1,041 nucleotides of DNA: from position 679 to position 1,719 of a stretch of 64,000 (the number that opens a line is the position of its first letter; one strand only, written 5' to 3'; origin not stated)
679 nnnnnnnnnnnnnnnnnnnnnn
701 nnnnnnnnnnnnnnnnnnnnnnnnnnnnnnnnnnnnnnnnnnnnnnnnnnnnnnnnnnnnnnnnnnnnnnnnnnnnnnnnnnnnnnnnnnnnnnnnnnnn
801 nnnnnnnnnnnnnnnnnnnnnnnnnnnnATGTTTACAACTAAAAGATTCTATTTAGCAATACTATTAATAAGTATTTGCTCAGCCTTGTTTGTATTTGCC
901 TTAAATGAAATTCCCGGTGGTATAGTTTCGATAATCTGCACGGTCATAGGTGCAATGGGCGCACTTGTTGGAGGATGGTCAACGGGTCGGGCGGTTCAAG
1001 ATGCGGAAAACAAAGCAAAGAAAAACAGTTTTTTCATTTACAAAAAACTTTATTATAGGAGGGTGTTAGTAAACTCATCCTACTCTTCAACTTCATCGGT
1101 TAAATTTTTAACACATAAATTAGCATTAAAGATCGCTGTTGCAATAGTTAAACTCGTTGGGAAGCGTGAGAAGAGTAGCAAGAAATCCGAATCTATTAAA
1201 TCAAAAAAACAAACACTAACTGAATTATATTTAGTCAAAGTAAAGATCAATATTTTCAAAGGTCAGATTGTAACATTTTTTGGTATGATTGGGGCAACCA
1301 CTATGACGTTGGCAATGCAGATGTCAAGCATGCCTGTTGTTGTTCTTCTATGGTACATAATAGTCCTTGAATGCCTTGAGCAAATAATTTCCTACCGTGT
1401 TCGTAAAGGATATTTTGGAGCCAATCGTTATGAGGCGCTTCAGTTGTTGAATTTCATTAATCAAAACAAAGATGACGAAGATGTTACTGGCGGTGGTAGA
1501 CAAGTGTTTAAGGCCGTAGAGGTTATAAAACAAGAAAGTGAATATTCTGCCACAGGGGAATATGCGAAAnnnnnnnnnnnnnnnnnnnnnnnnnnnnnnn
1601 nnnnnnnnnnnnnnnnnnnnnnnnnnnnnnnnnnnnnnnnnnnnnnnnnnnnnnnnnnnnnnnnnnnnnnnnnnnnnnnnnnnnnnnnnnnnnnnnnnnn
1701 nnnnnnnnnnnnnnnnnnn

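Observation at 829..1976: AT-rich two-gene insertion encoding membrane proteins next to the partition locus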

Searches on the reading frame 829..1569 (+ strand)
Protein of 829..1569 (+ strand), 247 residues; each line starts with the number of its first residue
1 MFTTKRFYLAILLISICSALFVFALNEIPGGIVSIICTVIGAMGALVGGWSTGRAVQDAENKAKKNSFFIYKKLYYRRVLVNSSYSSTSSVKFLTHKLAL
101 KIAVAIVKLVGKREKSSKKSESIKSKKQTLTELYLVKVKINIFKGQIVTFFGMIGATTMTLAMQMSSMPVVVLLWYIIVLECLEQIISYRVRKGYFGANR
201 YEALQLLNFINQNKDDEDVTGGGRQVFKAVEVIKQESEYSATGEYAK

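Call 6: search_protein_families(library=pfam, proteins=[window:829-1569:+], max_evalue=1)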
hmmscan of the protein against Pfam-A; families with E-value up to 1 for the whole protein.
window:829-1569:+ (247 aa): 1 family
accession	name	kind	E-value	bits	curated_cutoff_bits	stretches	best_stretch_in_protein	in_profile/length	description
PF18152.6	DAHP_snth_FXD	-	0.021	15.1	27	1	136-171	24-59/67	DAHP synthase ferredoxin-like domain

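Call 16: search_protein_families(library=phrogs, proteins=[window:829-1569:+], max_evalue=0.1)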
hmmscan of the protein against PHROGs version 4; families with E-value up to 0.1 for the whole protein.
window:829-1569:+ (247 aa): 4 families
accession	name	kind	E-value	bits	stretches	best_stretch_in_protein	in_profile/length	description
phrog_22270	-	unknown function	2.1e-17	64.4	1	95-228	101-236/255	-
phrog_1026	-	lysis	0.0015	19.7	1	32-66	7-41/85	Rz-like spanin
phrog_13188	-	unknown function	0.011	16.7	1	10-60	7-55/90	-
phrog_1047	-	tail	0.048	12.6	1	24-128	879-970/1251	tail associated lysin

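Call 17: search_protein_families(library=padloc, proteins=[window:829-1569:+], max_evalue=1)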
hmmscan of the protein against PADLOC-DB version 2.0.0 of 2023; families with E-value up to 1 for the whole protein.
window:829-1569:+ (247 aa): 0 families

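Call 18: search_protein_families(library=ncbifam, proteins=[window:829-1569:+], max_evalue=1)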
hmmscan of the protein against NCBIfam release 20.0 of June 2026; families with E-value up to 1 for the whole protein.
window:829-1569:+ (247 aa): 1 family
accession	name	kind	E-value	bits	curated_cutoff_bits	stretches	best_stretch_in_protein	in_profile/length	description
TIGR04086.1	TIGR04086_membr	hypoth_equivalog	0.0071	16.5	30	1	9-57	11-59/115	TIGR04086 family membrane protein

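Call 20: find_homologous_proteins(query=window:829-1569:+)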
Query window:829-1569:+ (247 aa): 3 proteins with E <= 0.001 among 417 candidates.
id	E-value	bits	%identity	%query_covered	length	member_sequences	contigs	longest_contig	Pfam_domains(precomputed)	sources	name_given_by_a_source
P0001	1.8e-139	481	100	92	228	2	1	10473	-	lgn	-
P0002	1.3e-56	210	47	97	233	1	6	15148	-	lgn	-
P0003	4.2e-53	198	45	97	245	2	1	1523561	-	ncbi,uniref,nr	ncbi:hypothetical protein [Pectobacterium polaris]|uniref:hypothetical protein n=1 Tax=Pectobacteriu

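Call 21: find_encoding_contigs(protein=P0003, flank=10000, max_places=4)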
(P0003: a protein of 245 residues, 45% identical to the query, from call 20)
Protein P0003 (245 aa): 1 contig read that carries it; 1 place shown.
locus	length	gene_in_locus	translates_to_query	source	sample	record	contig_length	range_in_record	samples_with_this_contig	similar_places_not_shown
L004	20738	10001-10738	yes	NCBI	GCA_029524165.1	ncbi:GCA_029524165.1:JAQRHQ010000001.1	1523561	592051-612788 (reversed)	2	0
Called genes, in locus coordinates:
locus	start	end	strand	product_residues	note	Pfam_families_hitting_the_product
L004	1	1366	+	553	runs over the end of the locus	PF02463:SMC_N, PF13476:AAA_23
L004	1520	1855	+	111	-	PF04355:BamE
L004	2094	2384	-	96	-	PF03658:Ub-RnfH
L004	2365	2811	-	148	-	PF10604:Polyketide_cyc2, PF03364:Polyketide_cyc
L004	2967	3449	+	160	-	PF01668:SmpB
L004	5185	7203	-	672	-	PF10592:AIPR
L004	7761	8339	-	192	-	PF07455:Psu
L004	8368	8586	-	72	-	PF04606:Ogr_Delta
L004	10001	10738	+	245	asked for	-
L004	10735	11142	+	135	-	-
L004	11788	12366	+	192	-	-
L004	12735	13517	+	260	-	PF00497:SBP_bac_3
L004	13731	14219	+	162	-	-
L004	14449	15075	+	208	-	PF01810:LysE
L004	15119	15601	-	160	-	PF13673:Acetyltransf_10 (weak), PF00583:Acetyltransf_1, PF13508:Acetyltransf_7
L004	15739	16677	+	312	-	PF00126:HTH_1, PF03466:LysR_substrate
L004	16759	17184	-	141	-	-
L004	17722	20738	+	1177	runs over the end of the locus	PF01855:POR_N, PF17147:PFOR_II, PF01558:POR, PF10371:EKR, PF12838:Fer4_7, PF13187:Fer4_9, PF13237:Fer4_10, PF13484:Fer4_16, +6 more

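Call 22: find_encoding_contigs(protein=P0002, flank=8000, max_places=4)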
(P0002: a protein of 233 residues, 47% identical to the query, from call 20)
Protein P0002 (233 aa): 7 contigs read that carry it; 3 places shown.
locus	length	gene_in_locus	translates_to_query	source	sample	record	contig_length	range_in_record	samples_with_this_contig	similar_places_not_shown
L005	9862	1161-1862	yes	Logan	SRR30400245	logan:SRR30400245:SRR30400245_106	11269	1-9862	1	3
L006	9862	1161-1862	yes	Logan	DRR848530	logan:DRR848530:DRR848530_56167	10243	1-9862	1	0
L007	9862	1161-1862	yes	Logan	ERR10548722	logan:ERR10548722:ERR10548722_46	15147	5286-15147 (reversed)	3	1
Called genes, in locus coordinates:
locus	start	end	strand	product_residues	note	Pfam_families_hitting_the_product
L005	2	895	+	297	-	?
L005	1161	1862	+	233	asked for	-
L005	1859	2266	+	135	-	-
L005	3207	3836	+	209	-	PF15977:HTH_46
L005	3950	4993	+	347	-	PF13505:OMP_b-brl, PF01389:OmpA_membrane, PF00691:OmpA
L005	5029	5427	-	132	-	-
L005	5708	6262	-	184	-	PF12804:NTP_transf_3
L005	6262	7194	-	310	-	PF02625:XdhC_CoxI, PF13478:XdhC_C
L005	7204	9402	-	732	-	PF01315:Ald_Xan_dh_C, PF02738:MoCoBD_1, PF20256:MoCoBD_2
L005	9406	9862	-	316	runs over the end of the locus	PF00941:FAD_binding_5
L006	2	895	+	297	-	?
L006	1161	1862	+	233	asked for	-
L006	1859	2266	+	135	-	-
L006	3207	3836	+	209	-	PF15977:HTH_46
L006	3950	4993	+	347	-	PF13505:OMP_b-brl, PF01389:OmpA_membrane, PF00691:OmpA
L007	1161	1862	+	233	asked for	-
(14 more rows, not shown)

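Call 25: find_homologous_proteins(query=A1, max_evalue=0.01)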
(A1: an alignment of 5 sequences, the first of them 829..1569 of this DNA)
Query A1 (5 sequences) (247 aa, profile of the alignment): 26 proteins with E <= 0.01 among 8000 candidates.
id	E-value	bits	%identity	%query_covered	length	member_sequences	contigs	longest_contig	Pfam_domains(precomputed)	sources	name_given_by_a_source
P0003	1.8e-103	364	45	97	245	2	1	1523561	-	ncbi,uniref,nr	ncbi:hypothetical protein [Pectobacterium polaris]|uniref:hypothetical protein n=1 Tax=Pectobacteriu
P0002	9.4e-101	355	47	97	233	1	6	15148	-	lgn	-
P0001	8.9e-96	338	100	92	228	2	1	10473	-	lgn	-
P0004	1.2e-86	308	33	47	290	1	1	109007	-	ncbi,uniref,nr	ncbi:hypothetical protein [Cronobacter sp. JZ38]|uniref:hypothetical protein n=1 Tax=Cronobacter sp.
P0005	2.5e-86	307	33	47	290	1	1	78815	-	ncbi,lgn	ncbi:hypothetical protein ACI0YW_004097 [Cronobacter sakazakii]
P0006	6.1e-70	254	34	47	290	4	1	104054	-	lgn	-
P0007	3.9e-55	205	35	51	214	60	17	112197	-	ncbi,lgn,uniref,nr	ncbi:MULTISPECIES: hypothetical protein [Klebsiella]|uniref:hypothetical protein n=1 Tax=Klebsiella 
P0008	5.9e-51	192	31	46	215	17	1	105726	-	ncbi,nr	ncbi:hypothetical protein AWS44_20745 [Enterobacter hormaechei subsp. xiangfangensis]|nr:hypothetica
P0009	1.3e-49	187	33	43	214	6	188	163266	-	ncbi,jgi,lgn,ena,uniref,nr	ncbi:hypothetical protein FKL27_24395 [Klebsiella pneumoniae]|uniref:hypothetical protein n=1 Tax=Kl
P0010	1.6e-42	164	29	51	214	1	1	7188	-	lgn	-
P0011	5.9e-42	162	32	45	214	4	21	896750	-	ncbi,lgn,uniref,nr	ncbi:hypothetical protein HVX64_23485 (plasmid) [Citrobacter sp. RHB20-C16]|uniref:Uncharacterized p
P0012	1.0e-40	158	28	51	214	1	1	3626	-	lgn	-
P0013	3.2e-40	156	27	51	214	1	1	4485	-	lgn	-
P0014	3.8e-40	156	27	51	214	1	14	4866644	-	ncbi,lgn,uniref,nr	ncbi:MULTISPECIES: hypothetical protein [Enterobacter]|uniref:hypothetical protein n=1 Tax=Enterobac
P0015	3.9e-40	156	27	51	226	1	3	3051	-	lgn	-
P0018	6.4e-40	155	28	51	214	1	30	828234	-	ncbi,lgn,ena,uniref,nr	ncbi:TPA: hypothetical protein ACGB05_002555 [Klebsiella aerogenes]|uniref:hypothetical protein n=1 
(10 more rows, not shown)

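Call 27: find_encoding_contigs(protein=P0014, flank=10000, max_places=3)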
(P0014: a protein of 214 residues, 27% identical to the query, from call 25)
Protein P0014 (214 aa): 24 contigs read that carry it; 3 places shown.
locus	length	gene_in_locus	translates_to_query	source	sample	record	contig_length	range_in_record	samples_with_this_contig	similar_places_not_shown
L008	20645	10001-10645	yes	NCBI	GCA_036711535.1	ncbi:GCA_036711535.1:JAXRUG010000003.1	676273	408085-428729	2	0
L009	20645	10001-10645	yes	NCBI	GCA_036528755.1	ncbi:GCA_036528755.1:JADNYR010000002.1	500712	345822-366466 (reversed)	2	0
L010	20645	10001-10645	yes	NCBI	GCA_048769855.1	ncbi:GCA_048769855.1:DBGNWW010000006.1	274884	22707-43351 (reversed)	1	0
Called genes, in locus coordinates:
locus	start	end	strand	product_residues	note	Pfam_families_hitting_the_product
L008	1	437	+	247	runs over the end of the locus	PF01476:LysM, PF01551:Peptidase_M23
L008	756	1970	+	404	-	PF13356:Arm-DNA-bind_3, PF22022:Phage_int_M, PF00589:Phage_integrase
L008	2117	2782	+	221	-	-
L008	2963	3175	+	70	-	PF05930:Phage_AlpA, PF12728:HTH_17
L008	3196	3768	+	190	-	PF02498:Bro-N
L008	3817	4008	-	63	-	PF05534:HicB (faint)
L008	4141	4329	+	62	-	-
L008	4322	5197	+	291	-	PF00589:Phage_integrase (faint)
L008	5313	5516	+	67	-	-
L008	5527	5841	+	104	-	PF13973:DUF4222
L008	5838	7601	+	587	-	PF08706:D5_N, PF19263:DUF5906, PF03288:Pox_D5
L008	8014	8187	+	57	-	-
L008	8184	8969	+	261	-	-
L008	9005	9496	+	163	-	-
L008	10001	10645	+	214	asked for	-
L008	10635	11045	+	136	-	-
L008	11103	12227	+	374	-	-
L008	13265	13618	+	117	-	PF01022:HTH_5, PF12840:HTH_20 (weak)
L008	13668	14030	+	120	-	PF06953:ArsD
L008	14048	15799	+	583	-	PF00142:Fer4_NifH (weak), PF01656:CbiA, PF02374:ArsA_ATPase, PF13614:AAA_31, PF02374:ArsA_ATPase, PF01656:CbiA, PF13614:AAA_31 (weak), PF02374:ArsA_ATPase (weak), +10 more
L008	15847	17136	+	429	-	PF02040:ArsB, PF03600:CitMHS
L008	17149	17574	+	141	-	PF03960:ArsC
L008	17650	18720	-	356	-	PF00005:ABC_tran, PF13304:AAA_21 (faint)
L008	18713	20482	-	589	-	PF00528:BPD_transp_1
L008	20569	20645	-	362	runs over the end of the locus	PF13531:SBP_bac_11, PF01547:SBP_bac_1, PF13343:SBP_bac_6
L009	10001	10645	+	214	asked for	-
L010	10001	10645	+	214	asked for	-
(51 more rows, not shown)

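Call 28: find_encoding_contigs(protein=P0018, flank=10000, max_places=3)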
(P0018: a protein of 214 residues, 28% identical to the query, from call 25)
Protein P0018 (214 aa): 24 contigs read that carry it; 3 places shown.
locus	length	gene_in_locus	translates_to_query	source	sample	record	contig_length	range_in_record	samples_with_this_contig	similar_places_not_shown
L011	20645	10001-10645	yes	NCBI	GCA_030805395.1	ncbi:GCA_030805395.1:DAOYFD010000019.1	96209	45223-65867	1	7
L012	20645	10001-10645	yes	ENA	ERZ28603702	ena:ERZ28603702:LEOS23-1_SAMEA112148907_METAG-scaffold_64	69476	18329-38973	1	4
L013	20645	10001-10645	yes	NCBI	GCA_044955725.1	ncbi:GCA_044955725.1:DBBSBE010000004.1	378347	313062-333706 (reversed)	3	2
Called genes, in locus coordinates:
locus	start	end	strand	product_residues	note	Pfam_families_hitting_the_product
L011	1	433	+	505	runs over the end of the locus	PF01336:tRNA_anti-codon, PF00152:tRNA-synt_2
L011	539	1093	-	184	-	PF00293:NUDIX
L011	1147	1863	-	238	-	PF04474:DUF554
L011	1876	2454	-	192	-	PF02441:Flavoprotein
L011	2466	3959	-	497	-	PF20695:UbiD_N, PF01977:UbiD, PF20696:UbiD_C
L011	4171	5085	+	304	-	PF00126:HTH_1, PF03466:LysR_substrate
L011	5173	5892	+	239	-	PF01476:LysM, PF01551:Peptidase_M23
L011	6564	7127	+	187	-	-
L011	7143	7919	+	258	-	-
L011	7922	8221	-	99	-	PF00589:Phage_integrase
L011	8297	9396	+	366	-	PF01527:HTH_Tnp_1, PF13518:HTH_28 (weak), PF13551:HTH_29 (weak), PF13276:HTH_21, PF00665:rve, PF13683:rve_3, PF13333:rve_2 (faint)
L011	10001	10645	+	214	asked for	-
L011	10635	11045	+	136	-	-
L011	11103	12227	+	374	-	-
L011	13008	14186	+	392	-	PF01773:Nucleos_tra2_N, PF07670:Gate, PF07662:Nucleos_tra2_C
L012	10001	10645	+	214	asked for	-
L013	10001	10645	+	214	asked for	-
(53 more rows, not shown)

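Call 45: predict_structure(alignment_id=A3)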
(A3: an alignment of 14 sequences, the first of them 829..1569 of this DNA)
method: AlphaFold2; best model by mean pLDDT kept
length: 247 residues; sequences in the alignment: 14
mean_pLDDT: 56.3   pTM: 0.37
mean pLDDT of the five models: 56.3, 53.2, 52.4, 52.3, 49.5
residues with pLDDT >= 90: 0; 70-90: 57; 50-70: 80; < 50: 110
segments of 3 or more residues with pLDDT < 50: 1-3, 43-96, 110-127, 217-247
pLDDT, mean of each block of 10 residues (from residue 1): 53 67 57 54 46 46 42 36 37 47 55 39 48 72 84 84 83 88 80 61 64 52 41 33 30
secondary structure, 60 per line:
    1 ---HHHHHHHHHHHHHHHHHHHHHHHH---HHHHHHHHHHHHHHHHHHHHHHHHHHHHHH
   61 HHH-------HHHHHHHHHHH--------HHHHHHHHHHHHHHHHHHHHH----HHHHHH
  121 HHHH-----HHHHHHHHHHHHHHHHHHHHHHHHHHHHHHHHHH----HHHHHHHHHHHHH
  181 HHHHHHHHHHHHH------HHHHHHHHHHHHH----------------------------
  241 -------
elements in order: H4-27 H31-63 H71-81 H90-110 H115-124 H130-163 H168-193 H200-212

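Call 46: search_protein_families(library=padloc, proteins=[L008:11103-12224:+, L004:11788-12363:+, L008:8184-8966:+, L008:9005-9493:+, L004:5185-7200:-, L005:2-892:+], max_evalue=0.01)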
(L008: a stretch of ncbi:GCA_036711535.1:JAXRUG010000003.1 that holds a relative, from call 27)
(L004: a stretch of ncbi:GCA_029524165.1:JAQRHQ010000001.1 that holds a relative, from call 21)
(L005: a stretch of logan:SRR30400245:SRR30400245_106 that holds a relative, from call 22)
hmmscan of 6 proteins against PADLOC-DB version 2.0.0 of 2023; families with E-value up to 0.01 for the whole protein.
L008:11103-12224:+ (374 aa): 2 families
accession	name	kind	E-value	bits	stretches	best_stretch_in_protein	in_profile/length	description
PDLC04110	PD-T7-5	-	7.4e-131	434.3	1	1-371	1-341/346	-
PDLC04073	PD-T7-1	-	4.7e-42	142.2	2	1-242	108-347/452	-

L004:11788-12363:+ (192 aa): 0 families

L008:8184-8966:+ (261 aa): 1 family
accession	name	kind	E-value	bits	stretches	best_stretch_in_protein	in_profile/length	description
PDLC03839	LeoA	-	0.0091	13.1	1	148-260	203-314/559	-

L008:9005-9493:+ (163 aa): 0 families

L004:5185-7200:- (671 aa): 2 families
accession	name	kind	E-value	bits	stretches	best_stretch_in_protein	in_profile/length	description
PDLC02357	AbiU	-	3.6e-152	506.3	1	3-543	1-522/537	AbiU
PDLC02207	MzaE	-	1.4e-07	28.5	1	253-381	244-385/598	-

L005:2-892:+ (297 aa): 0 families

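Call 47: search_protein_families(library=pfam, proteins=[L008:11103-12224:+, L004:11788-12363:+, L008:8184-8966:+, L008:9005-9493:+, L005:2-892:+], max_evalue=0.01)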
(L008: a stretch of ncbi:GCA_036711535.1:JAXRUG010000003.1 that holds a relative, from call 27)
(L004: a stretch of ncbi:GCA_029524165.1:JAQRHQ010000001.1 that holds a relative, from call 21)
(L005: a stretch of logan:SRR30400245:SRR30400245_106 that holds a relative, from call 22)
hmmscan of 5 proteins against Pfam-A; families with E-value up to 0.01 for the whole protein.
L008:11103-12224:+ (374 aa): 0 families

L004:11788-12363:+ (192 aa): 1 family
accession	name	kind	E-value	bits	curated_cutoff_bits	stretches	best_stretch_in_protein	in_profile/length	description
PF02529.20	PetG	-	0.0027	17.9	23.7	0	57-67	5-15/36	Cytochrome B6-F complex subunit 5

L008:8184-8966:+ (261 aa): 0 families

L008:9005-9493:+ (163 aa): 5 families
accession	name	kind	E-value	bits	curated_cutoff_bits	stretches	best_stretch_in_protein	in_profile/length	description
PF13518.12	HTH_28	-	7.8e-05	23.1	25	1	9-25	19-35/52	Helix-turn-helix domain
PF12728.13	HTH_17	-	0.00029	21.5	27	1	9-28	8-27/51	Helix-turn-helix domain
PF13384.12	HTH_23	-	0.0005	20.3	24.6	1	9-25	24-40/50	Homeodomain-like domain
PF13551.12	HTH_29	-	0.00062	20.2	28.1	0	6-25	16-35/64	Winged helix-turn helix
PF15943.11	YdaS_toxin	-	0.0048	17.1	30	0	5-26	11-33/65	Bacterial toxin YdaS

L005:2-892:+ (297 aa): 2 families
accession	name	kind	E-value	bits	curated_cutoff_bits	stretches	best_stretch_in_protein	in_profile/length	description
PF03288.22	Pox_D5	-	2.2e-19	70.1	21.4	1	190-289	1-86/86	Poxvirus D5 protein-like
PF19263.5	DUF5906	-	1.4e-10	42.2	27.6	1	20-128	2-114/114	Family of unknown function (DUF5906)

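Call 53: search_protein_representatives(alignment_id=A3)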
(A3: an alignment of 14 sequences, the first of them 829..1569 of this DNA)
Query: 14 sequences, 214 profile positions. Proteins with E-value up to 0.001 (for the whole library): 631; up to 1e-10: 142; up to 1e-30: 20. The best 150 are listed.
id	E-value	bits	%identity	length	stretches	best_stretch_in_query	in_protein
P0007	7.0e-94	329.8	-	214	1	1-214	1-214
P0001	1.0e-58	214.9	-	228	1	29-210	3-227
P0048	2.3e-46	174.4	-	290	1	1-211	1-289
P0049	1.6e-43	165.2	-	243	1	3-199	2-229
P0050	1.5e-42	162.0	-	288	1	3-203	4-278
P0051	1.3e-41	158.9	-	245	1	7-196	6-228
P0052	2.6e-41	158.0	-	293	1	3-210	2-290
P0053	1.6e-39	152.1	-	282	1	7-200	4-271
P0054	5.1e-38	147.2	-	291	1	3-205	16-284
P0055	4.4e-37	144.1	-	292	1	6-202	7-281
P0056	1.1e-36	142.8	-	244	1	6-199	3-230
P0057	1.8e-36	142.1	-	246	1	7-199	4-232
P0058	5.8e-35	137.2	-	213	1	45-198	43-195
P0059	6.7e-35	137.0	-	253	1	72-209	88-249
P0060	3.0e-34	134.9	-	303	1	18-205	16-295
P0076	4.4e-17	78.8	-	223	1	56-201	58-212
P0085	2.9e-15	72.8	-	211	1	69-208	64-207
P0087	3.2e-15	72.7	-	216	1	1-208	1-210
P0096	2.0e-14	70.1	-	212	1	18-203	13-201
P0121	6.5e-13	65.1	-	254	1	17-193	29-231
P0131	1.5e-12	63.9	-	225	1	11-210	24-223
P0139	3.6e-12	62.7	-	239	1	45-201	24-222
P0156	1.5e-11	60.7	-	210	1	3-202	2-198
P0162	2.0e-11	60.3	-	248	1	14-201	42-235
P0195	1.6e-10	57.3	-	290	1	52-201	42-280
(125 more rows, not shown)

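Call 59: search_protein_families(library=pfam, proteins=[P0076, P0085, P0131, P0087, P0121, P0156, P0096, P0139, P0195, P0162], max_evalue=0.01)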
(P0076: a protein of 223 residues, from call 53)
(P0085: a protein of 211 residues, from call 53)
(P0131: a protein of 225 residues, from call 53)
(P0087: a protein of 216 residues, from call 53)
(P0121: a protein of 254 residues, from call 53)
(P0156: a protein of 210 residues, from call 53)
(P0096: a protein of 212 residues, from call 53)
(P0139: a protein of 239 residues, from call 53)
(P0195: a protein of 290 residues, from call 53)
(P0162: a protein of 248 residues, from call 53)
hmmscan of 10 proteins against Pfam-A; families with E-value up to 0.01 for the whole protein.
P0076 (223 aa): 1 family
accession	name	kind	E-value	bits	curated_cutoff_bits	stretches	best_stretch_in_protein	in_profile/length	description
PF12329.13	TMF_DNA_bd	-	0.0032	17.9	35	1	31-69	4-42/74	TATA element modulatory factor 1 DNA binding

P0085 (211 aa): 1 family
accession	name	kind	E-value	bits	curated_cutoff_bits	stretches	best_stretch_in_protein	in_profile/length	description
PF24871.1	Piezo_TM1-24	-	0.0015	17.5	28.8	1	46-135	119-207/682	Piezo TM1-24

P0131 (225 aa): 0 families

P0087 (216 aa): 0 families

P0121 (254 aa): 1 family
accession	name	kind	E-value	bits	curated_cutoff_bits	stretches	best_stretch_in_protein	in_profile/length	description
PF25587.1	Rv2743c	-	0.0024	18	27.7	1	10-102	20-107/237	Rv2743c family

P0156 (210 aa): 0 families

P0096 (212 aa): 0 families

P0139 (239 aa): 0 families

P0195 (290 aa): 0 families

P0162 (248 aa): 0 families

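Call 60: search_protein_families(library=padloc, proteins=[P0076, P0085, P0131, P0087, P0121, P0156, P0096, P0139, P0195, P0162], max_evalue=0.01)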
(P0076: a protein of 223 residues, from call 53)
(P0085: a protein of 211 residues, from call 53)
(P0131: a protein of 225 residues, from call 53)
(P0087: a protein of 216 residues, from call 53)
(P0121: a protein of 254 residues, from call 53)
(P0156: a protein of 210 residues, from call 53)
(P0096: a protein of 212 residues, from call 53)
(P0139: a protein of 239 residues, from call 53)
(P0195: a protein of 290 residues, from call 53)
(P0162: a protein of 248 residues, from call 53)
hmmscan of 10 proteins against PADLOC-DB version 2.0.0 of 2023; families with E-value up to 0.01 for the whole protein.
P0076 (223 aa): 0 families

P0085 (211 aa): 0 families

P0131 (225 aa): 0 families

P0087 (216 aa): 0 families

P0121 (254 aa): 0 families

P0156 (210 aa): 0 families

P0096 (212 aa): 0 families

P0139 (239 aa): 1 family
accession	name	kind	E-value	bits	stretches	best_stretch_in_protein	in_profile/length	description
PDLC01681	Cas13a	-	0.0047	15.4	1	34-67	110-143/166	Cas13a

P0195 (290 aa): 0 families

P0162 (248 aa): 0 families
